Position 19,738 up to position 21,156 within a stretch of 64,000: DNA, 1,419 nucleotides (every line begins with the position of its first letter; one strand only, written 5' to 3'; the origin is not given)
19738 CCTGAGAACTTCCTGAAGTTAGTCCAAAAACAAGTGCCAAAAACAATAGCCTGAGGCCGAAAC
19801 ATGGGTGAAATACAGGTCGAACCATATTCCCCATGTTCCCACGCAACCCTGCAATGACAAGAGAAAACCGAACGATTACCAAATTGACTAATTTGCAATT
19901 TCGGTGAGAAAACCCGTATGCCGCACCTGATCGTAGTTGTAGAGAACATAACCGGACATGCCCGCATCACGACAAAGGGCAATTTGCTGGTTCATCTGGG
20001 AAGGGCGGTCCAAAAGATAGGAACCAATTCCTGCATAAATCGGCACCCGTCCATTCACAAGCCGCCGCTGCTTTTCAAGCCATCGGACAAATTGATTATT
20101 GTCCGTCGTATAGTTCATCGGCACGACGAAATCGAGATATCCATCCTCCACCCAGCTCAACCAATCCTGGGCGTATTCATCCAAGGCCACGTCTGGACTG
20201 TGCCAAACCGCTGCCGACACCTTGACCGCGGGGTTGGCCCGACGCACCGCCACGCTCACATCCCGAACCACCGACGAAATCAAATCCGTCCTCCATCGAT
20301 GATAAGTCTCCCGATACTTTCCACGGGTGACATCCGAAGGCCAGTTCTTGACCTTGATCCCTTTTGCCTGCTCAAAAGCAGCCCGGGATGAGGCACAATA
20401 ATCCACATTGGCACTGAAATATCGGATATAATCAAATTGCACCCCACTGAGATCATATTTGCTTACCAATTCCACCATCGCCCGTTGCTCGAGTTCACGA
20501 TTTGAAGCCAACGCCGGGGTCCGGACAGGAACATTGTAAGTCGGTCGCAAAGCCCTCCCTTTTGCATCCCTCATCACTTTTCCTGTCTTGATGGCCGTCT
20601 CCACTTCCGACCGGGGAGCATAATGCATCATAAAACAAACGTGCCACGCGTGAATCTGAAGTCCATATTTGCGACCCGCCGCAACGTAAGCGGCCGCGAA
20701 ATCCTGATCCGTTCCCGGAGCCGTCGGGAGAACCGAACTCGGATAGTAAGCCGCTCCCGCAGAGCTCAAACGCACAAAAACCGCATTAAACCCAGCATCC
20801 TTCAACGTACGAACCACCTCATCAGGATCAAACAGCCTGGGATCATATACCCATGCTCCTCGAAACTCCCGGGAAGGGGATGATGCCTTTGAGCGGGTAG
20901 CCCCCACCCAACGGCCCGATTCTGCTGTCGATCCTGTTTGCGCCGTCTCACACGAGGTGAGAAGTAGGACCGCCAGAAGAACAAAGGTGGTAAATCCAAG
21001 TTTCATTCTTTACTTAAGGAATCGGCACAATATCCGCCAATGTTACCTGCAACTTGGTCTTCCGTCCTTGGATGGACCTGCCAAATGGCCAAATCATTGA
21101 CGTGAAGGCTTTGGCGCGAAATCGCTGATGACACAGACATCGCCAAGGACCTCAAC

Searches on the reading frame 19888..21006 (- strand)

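Call 16: search_protein_families(library=pfam, proteins=[window:19888-21006:-], max_evalue=0.01)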
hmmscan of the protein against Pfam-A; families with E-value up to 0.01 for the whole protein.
window:19888-21006:- (372 aa): 2 families
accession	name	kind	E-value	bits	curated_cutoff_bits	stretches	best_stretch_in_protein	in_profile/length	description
PF02638.21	GHL10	-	8e-26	91.3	27.9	1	63-341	23-308/311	Glycosyl hydrolase-like 10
PF14871.12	GHL6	-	5.7e-05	23.8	35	1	60-141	1-83/132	Hypothetical glycosyl hydrolase 6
